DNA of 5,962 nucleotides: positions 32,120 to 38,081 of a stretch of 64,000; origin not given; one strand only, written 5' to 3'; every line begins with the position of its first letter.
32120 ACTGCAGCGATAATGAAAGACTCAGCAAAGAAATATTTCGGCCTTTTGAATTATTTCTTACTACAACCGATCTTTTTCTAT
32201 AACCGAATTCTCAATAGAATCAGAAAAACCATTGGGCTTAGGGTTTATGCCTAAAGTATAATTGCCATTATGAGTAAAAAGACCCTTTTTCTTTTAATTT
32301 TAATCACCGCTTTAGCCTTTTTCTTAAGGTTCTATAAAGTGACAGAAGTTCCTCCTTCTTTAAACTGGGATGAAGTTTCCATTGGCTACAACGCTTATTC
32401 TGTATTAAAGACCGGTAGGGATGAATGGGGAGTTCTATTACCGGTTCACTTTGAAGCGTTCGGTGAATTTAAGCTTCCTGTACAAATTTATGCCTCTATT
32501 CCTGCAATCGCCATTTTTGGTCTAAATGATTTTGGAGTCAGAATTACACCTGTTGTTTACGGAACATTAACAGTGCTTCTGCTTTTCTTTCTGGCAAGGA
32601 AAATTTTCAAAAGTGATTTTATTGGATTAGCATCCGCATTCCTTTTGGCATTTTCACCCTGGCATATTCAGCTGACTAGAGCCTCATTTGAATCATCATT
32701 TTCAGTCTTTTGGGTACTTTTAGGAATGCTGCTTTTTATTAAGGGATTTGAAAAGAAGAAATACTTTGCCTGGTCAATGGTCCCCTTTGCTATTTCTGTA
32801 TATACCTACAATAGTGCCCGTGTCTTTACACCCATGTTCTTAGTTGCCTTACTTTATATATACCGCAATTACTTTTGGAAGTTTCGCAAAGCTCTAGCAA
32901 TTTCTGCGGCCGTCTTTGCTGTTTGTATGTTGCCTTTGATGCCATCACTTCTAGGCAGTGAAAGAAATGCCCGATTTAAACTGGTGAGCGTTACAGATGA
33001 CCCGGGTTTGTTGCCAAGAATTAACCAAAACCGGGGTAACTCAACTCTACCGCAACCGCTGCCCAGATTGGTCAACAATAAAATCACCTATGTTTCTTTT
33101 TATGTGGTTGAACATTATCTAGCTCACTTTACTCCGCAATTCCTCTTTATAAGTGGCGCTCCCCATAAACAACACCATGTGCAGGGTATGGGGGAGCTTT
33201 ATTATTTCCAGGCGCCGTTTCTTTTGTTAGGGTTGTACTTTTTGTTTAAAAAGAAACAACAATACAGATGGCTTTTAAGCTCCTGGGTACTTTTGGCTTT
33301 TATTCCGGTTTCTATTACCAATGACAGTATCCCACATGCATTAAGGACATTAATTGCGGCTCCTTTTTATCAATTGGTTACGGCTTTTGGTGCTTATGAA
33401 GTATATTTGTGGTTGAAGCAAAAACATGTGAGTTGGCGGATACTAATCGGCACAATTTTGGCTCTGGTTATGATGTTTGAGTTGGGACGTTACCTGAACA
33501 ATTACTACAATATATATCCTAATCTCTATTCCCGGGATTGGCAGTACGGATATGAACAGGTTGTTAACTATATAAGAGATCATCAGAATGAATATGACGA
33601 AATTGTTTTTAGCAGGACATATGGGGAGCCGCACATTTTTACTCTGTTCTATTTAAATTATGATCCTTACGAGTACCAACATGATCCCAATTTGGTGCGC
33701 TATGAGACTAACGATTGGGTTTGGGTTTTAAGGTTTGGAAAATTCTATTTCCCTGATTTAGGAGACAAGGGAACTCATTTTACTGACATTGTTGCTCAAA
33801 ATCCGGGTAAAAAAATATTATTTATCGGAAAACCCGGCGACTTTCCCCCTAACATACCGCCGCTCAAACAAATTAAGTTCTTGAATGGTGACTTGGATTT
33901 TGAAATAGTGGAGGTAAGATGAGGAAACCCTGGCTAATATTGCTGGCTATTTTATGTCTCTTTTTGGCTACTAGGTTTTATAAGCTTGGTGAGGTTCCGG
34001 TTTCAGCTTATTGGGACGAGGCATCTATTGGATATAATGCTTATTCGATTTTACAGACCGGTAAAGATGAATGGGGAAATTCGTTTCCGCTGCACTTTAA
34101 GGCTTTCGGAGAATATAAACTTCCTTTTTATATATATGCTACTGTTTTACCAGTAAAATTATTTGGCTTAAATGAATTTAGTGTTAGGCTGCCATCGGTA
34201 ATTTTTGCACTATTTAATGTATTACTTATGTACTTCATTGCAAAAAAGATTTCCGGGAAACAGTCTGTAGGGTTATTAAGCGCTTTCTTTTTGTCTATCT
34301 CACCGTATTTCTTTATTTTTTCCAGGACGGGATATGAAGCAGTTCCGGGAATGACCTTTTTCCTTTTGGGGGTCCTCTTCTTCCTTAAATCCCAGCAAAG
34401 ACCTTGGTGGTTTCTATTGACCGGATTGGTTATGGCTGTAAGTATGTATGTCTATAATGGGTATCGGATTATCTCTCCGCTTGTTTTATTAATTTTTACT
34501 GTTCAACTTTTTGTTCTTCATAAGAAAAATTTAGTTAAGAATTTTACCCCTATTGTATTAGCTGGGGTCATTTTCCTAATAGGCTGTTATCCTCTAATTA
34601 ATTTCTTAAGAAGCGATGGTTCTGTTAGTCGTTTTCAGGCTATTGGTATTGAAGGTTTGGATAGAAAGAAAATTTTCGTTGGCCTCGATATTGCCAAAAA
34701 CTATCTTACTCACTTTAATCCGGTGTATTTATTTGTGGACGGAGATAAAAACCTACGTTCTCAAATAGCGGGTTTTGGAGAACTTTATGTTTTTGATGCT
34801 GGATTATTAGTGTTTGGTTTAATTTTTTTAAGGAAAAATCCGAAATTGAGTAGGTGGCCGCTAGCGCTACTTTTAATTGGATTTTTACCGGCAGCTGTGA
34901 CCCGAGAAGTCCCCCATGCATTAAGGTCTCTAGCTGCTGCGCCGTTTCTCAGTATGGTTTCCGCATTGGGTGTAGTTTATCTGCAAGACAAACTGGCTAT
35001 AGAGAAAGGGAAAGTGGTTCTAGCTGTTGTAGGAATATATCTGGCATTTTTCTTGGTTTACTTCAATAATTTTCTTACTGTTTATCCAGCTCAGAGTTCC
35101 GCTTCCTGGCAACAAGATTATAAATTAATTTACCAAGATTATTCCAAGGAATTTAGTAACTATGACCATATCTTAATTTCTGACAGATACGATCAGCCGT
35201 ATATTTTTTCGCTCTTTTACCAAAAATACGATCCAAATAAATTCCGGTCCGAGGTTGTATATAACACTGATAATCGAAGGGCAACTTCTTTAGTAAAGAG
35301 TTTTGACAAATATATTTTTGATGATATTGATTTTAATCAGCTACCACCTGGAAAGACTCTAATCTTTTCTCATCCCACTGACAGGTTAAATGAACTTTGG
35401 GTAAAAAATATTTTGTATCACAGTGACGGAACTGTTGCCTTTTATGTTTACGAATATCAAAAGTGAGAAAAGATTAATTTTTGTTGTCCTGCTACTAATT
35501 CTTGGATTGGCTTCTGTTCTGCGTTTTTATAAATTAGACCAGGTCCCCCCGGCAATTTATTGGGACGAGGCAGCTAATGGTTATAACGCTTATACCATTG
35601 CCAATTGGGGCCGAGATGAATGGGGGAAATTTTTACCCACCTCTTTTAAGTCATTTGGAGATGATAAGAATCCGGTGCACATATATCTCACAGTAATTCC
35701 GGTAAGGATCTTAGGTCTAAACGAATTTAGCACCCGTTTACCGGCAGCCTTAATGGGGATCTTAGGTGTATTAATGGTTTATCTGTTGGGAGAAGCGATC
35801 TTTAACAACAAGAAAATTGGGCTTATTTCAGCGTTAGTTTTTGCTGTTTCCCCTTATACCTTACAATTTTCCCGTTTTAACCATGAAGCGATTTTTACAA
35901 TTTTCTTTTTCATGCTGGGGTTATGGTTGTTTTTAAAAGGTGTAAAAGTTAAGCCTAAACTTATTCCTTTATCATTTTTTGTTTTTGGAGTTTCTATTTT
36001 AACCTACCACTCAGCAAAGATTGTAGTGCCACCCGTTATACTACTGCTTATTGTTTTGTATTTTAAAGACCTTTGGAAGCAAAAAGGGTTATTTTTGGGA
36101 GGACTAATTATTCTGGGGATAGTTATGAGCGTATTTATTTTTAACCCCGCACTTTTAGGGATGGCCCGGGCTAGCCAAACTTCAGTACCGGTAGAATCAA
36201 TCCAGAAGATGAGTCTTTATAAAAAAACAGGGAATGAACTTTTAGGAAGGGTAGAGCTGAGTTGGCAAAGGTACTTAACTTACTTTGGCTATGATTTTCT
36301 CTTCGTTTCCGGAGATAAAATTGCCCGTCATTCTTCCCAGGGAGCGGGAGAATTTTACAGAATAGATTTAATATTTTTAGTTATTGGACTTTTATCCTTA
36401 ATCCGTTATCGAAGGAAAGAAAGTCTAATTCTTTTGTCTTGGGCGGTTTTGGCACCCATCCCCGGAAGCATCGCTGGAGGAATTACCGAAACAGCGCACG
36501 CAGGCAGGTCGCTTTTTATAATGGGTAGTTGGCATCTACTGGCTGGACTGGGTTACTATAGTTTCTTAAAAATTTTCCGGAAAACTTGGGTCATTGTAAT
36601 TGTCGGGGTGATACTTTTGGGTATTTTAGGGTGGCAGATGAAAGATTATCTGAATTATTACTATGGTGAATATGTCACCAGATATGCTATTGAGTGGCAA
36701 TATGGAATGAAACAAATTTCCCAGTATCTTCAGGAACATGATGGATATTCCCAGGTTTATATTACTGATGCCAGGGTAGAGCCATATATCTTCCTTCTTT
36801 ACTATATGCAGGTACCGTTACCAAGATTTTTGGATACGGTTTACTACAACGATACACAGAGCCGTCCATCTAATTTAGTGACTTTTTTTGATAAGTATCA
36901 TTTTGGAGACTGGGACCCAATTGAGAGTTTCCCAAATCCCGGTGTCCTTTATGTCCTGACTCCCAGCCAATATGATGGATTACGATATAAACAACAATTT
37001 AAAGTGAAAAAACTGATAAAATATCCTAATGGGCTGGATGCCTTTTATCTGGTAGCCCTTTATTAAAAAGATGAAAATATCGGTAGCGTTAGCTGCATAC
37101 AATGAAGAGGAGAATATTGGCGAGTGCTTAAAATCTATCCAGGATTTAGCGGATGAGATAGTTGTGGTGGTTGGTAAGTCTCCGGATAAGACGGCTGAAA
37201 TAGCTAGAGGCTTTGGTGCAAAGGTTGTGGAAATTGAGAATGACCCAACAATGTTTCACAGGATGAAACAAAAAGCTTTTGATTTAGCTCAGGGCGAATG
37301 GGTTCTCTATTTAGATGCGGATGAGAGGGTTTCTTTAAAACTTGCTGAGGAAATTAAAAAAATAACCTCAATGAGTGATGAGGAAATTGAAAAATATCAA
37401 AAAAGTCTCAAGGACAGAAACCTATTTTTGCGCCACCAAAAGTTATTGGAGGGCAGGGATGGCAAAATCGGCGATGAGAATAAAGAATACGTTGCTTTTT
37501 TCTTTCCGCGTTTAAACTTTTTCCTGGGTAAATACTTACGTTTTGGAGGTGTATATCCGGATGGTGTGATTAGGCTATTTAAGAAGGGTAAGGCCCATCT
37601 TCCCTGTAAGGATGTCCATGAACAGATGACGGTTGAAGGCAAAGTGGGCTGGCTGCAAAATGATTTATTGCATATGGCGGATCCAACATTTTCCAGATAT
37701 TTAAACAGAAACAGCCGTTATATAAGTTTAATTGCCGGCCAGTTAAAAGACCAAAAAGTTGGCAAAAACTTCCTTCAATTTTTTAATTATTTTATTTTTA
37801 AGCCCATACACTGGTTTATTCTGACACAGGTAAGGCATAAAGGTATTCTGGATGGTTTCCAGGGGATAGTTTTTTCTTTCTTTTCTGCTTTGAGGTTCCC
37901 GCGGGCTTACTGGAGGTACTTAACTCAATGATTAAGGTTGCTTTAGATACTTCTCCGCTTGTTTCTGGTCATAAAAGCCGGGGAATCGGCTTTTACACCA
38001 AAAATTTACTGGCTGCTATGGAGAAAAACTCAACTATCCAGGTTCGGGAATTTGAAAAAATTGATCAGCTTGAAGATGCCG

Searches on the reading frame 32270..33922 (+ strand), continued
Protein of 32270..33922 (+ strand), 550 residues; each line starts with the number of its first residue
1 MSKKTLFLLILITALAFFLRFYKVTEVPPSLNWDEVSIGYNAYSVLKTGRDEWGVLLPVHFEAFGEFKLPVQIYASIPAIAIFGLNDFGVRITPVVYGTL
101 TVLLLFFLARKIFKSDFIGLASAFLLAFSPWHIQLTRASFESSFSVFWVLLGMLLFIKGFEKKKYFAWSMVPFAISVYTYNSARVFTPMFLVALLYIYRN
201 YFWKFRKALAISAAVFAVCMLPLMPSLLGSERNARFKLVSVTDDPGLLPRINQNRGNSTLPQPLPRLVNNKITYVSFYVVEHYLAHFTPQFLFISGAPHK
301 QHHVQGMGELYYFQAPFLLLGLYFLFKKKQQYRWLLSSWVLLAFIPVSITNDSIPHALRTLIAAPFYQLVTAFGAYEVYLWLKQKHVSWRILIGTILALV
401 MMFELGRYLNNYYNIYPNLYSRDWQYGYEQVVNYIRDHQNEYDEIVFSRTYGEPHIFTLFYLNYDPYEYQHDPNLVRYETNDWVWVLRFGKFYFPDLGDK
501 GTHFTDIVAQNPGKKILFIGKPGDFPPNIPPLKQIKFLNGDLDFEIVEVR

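Call 32: fold_search(model_id=the predicted structure, library=pdb)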
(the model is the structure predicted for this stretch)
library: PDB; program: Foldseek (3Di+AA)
matches with E <= 10: 244; with E <= 0.001: 21
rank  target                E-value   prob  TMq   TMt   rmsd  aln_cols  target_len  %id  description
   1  8b6l_I                2.6e-08  1.00  0.52  0.43  12.3       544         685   13  Subtomogram average of the human Sec61-TRAP-OSTA-translocon (released 2022-12-07)
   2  5gmy_A                6.5e-08  1.00  0.52  0.36  11.8       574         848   16  Crystal structure of the Archaeoglobus fulgidus oligosaccharyltransferase (O29867_ARCFU) tethered with an acceptor pep (released 2017-02-01)
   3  7e9s_A                8.8e-08  1.00  0.53  0.35  11.5       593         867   14  Archaeal oligosaccharyltransferase AglB from Archaeoglobus fulgidus in complex with an inhibitory peptide and a dolich (released 2021-09-08)
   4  6gxc_A                1.1e-07  1.00  0.51  0.41  13.5       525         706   14  Bacterial oligosaccharyltransferase PglB in complex with an inhibitory peptide and a reactive lipid-linked oligosaccha (released 2018-11-14)
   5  6s7t_A                1.4e-07  1.00  0.52  0.42  12.4       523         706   14  Cryo-EM structure of human oligosaccharyltransferase complex OST-B (released 2019-12-18)
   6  9n9j_I                1.6e-07  1.00  0.53  0.43  12.6       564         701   12  Structure of a GRP94 folding intermediate engaged with a CCDC134- and FKBP11-bound secretory translocon (released 2025-11-19)
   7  6s7o_A                2.6e-07  1.00  0.51  0.44  12.2       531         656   13  Cryo-EM structure of human oligosaccharyltransferase complex OST-A (released 2019-12-18)
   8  3wak                  2.9e-07  1.00  0.50  0.34  12.4       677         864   13  Crystal structure of the Archaeoglobus fulgidus oligosaccharyltransferase (O29867_ARCFU) in the apo form (released 2013-10-30)
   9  5ogl_A                3.3e-07  1.00  0.51  0.41  13.6       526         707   14  Structure of bacterial oligosaccharyltransferase PglB in complex with an acceptor peptide and an lipid-linked oligosac (released 2017-10-25)
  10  3waj                  4.4e-07  1.00  0.49  0.35  11.9       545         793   14  Crystal structure of the Archaeoglobus fulgidus oligosaccharyltransferase (O29867_ARCFU) complex with Zn and sulfate (released 2013-10-30)
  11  8pn9_A                5.2e-07  1.00  0.51  0.44  12.9       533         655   12  Structure of human oligosaccharyltransferase OST-A complex bound to NGI-1 (released 2024-05-08)
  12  5f15                  1.3e-06  1.00  0.54  0.55   9.3       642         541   13  Crystal Structure of ArnT from Cupriavidus metallidurans bound to Undecaprenyl phosphate (released 2016-02-17)
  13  8agc_A                2.4e-06  1.00  0.52  0.42  12.9       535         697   11  Structure of yeast oligosaccharylransferase complex with lipid-linked oligosaccharide and non-acceptor peptide bound (released 2022-12-07)
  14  5ezm                  2.5e-06  1.00  0.54  0.55  10.9       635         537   12  Crystal Structure of ArnT from Cupriavidus metallidurans in the apo state (released 2016-02-17)
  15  3rce_A                4.6e-06  1.00  0.50  0.41  12.5       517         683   13  Bacterial oligosaccharyltransferase PglB (released 2011-06-15)
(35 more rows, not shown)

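Call 54: search_protein_representatives(alignment_id=A1)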
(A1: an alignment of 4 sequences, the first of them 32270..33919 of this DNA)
Query: 4 sequences, 541 profile positions. Proteins with E-value up to 0.001 (for the whole library): 38930; up to 1e-10: 14648; up to 1e-30: 5830. The best 150 are listed.
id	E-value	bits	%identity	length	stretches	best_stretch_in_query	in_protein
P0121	3.5e-173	593.9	-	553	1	9-539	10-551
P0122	2.0e-144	498.9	-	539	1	4-539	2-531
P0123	2.5e-144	498.6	-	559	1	4-540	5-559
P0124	6.7e-143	493.9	-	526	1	4-540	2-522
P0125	4.8e-140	484.5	-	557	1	4-537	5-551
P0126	7.0e-138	477.4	-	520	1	10-541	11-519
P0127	6.3e-137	474.2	-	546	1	6-539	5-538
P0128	4.0e-136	471.6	-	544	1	9-539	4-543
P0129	6.2e-135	467.6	-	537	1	7-539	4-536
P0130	1.4e-134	466.5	-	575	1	8-540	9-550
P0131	1.6e-134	466.2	-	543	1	6-539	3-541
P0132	5.9e-134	464.4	-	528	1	6-540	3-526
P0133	1.5e-133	463.1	-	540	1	5-537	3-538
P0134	3.7e-132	458.5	-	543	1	1-538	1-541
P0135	4.3e-132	458.2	-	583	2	107-537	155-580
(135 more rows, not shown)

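Call 61: list_cluster_members(proteins=[window:32270-33919:+, window:33919-35463:+, window:35444-37063:+])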
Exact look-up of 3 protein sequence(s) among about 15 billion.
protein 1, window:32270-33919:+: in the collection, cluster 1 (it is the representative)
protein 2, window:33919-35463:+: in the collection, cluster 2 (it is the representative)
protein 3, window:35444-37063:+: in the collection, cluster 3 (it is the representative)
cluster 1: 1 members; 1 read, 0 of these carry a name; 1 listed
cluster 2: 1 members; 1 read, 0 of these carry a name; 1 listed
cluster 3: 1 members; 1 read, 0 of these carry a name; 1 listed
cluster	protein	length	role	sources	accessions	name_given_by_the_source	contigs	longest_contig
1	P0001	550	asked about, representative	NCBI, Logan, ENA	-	-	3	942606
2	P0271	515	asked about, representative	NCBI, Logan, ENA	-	-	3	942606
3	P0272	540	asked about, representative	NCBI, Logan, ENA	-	-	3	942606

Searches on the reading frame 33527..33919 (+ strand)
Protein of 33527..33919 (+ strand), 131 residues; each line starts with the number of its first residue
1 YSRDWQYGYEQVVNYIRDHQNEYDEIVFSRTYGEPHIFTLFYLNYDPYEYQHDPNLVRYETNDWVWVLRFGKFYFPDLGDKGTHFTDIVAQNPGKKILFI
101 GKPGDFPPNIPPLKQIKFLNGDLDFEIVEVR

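Call 70: predict_structure(alignment_id=A3)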
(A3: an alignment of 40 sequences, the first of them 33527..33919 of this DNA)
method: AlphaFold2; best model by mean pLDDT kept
length: 131 residues; sequences in the alignment: 40
mean_pLDDT: 92.7   pTM: 0.87
mean pLDDT of the five models: 92.7, 92.7, 92.5, 91.8, 90.8
residues with pLDDT >= 90: 106; 70-90: 21; 50-70: 3; < 50: 1
segments of 3 or more residues with pLDDT < 50: none
pLDDT, mean of each block of 10 residues (from residue 1): 74 96 97 91 94 94 89 96 97 97 95 93 95 88
secondary structure, 60 per line:
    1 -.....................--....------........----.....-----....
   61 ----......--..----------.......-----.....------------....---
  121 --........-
elements in order: H2-22 E25-28 H35-42 H47-51 E57-60 E65-70 H85-91 E97-101 E114-117 E123-130

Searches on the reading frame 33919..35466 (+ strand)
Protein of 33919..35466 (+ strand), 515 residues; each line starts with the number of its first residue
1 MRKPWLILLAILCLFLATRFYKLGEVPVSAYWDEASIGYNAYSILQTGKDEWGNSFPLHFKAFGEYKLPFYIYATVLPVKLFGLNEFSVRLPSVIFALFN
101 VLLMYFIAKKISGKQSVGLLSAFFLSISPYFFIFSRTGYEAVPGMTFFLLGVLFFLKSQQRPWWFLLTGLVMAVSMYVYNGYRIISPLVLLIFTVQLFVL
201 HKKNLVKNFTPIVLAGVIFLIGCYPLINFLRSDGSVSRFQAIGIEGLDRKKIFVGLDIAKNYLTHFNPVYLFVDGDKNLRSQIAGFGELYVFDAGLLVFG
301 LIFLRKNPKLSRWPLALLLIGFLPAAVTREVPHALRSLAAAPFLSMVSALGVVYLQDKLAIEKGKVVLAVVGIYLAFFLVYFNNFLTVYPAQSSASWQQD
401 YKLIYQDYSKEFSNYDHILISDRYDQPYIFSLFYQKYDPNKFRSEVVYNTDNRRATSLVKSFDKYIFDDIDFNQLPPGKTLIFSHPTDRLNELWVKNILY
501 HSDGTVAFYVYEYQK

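Call 4: search_protein_families(library=pfam, proteins=[window:33919-35466:+], max_evalue=0.01)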
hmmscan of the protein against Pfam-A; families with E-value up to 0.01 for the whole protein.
window:33919-35466:+ (515 aa): 2 families
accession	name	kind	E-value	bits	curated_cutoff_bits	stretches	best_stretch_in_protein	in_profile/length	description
PF13231.12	PMT_2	-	6.5e-14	52.9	26.1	1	69-226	4-157/160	Dolichyl-phosphate-mannose-protein mannosyltransferase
PF02366.24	PMT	-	4.7e-08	33.3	22.7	1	11-221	3-226/245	Dolichyl-phosphate-mannose-protein mannosyltransferase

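Call 20: search_protein_families(library=ncbifam, proteins=[window:33919-35463:+], max_evalue=0.001)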
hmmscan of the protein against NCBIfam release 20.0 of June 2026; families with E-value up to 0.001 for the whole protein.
window:33919-35463:+ (515 aa): 3 families
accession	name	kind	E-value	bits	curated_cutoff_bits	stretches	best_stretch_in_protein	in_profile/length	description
TIGR03663.1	TIGR03663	subfamily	6.6e-11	41.9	126.25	1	7-205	3-186/435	flippase activity-associated protein Agl23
NF047440.1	LA3751_2_3_fam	subfamily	0.00012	21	200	1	71-232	85-244/460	LA_3751/LA_3752 family putative glycosyltransferase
TIGR04154.1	archaeo_STT3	subfamily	0.00026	19.5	450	0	91-221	100-249/831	oligosaccharyl transferase, archaeosortase A system-associated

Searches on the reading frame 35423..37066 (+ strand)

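Call 4: search_protein_families(library=pfam, proteins=[window:35423-37066:+], max_evalue=0.01)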
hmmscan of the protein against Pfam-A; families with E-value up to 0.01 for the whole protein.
window:35423-37066:+ (547 aa): 4 families
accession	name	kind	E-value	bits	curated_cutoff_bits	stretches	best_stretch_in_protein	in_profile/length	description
PF13231.12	PMT_2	-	3.9e-18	66.6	26.1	1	81-239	1-159/160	Dolichyl-phosphate-mannose-protein mannosyltransferase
PF02366.24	PMT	-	1.9e-06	28.1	22.7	1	26-222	3-205/245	Dolichyl-phosphate-mannose-protein mannosyltransferase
PF09852.15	DUF2079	-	0.0023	17.5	28.2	1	87-245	50-200/459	Predicted membrane protein (DUF2079)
PF04932.20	Wzy_C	-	0.0032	17.7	31.7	1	189-297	8-104/149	O-Antigen ligase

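Call 20: search_protein_families(library=ncbifam, proteins=[window:35444-37063:+], max_evalue=0.001)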
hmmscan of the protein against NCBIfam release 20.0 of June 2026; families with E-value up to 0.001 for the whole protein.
window:35444-37063:+ (540 aa): 3 families
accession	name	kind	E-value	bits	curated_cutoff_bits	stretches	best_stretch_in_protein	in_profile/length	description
TIGR03663.1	TIGR03663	subfamily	3.4e-12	46.1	126.25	1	15-216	3-188/435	flippase activity-associated protein Agl23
TIGR04154.1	archaeo_STT3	subfamily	0.00012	20.6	450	1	100-165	101-168/831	oligosaccharyl transferase, archaeosortase A system-associated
NF009784.2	PRK13279.1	equivalog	0.00014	20.6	567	1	82-242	68-228/539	lipid IV(A) 4-amino-4-deoxy-L-arabinosyltransferase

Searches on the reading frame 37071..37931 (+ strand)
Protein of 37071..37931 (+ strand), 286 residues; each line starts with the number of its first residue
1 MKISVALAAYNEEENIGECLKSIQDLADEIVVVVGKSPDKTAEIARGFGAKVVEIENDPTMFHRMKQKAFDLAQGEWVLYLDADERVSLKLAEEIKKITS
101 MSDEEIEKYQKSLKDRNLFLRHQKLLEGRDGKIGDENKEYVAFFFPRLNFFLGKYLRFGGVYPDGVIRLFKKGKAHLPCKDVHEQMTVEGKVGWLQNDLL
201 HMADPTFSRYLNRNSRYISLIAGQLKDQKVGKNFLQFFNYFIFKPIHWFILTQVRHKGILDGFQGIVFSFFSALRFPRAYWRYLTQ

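Call 4: search_protein_families(library=pfam, proteins=[window:37071-37931:+], max_evalue=0.01)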
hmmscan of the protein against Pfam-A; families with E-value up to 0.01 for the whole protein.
window:37071-37931:+ (286 aa): 4 families
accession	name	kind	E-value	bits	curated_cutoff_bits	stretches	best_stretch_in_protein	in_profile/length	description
PF00535.33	Glycos_transf_2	-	2.8e-15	57.1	23.3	1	4-89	1-93/168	Glycosyl transferase family 2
PF13704.12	Glyco_tranf_2_4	-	2.6e-05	25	27.5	1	11-88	2-85/98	Glycosyl transferase family 2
PF13641.12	Glyco_tranf_2_3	-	0.00051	20.6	27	1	3-85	3-97/230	Glycosyltransferase like family 2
PF10111.15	Glyco_tranf_2_2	-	0.008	16.1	27.3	0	5-100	2-108/276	Glycosyltransferase like family 2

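Call 20: search_protein_families(library=ncbifam, proteins=[window:37071-37931:+], max_evalue=0.001)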
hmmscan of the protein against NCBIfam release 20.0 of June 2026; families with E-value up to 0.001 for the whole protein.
window:37071-37931:+ (286 aa): 7 families
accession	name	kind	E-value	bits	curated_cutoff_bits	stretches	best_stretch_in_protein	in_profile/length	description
TIGR04283.1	glyco_like_mftF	equivalog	1.8e-14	53.9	182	1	3-122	1-120/221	TIGR04283 family arsenosugar biosynthesis glycosyltransferase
TIGR04195.1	S_glycosyl_SunS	equivalog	2e-11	43.4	350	1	3-99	59-155/421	SunS family peptide S-glycosyltransferase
NF010496.0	PRK13915.1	equivalog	3.1e-10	39.7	262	1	2-86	32-128/307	glucosyl-3-phosphoglycerate synthase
NF041391.1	DPhHxTase_Halo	equivalog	5.4e-09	35.3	375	1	8-89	2-83/213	dolichyl-phosphate hexose transferase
TIGR04182.1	glyco_TIGR04182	equivalog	1.2e-07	31.5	325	1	3-90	2-88/293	S-layer glycoprotein N-glycosyltransferase AglJ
NF007482.0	PRK10073.1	equivalog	1.1e-05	24.6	423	1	2-102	7-113/334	glycosyltransferase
NF058614.1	PPMAGASynPpgS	equivalog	0.00036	20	370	1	5-54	4-53/226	polyprenyl-phospho-N-acetylgalactosaminyl synthase PpgS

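Call 37: search_solved_structures(query=window:37071-37928:+, max_evalue=0.01)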
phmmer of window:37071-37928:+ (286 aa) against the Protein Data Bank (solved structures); distinct sequences matched with E-value up to 0.01: 12.
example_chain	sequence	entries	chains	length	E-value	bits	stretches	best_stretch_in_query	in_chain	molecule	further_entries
22ao_A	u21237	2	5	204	7.2e-11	45.4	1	3-104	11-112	GmaR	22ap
7msp_A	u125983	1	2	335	2.6e-07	33.7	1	3-99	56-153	SPbeta prophage-derived glycosyltransferase SunS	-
7msn_A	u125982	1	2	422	3.1e-07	33.5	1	4-99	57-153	SPbeta prophage-derived glycosyltransferase SunS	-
7msk_A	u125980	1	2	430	6.7e-07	32.4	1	3-86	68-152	Glyco_trans_2-like domain-containing protein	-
9omm_A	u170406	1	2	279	1.8e-05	27.7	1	3-97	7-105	Glycosyltransferase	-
9omh_A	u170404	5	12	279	1.8e-05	27.7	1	3-97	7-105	Glycosyltransferase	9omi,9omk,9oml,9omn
9omj_A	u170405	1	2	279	1.8e-05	27.7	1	3-97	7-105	Glycosyltransferase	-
6p61_A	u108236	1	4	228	6.3e-05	25.9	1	3-97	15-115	Glycosyltransferase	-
5mlz_A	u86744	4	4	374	0.001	21.9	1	1-103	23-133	Dolichol monophosphate mannose synthase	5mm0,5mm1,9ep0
5tze_C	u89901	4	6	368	0.0019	21.1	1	1-91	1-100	Glycosyl transferase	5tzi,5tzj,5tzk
3bcv_A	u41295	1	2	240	0.003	20.4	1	2-88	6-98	Putative glycosyltransferase protein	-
5tz8_A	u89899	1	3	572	0.0035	20.2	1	1-91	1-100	Glycosyl transferase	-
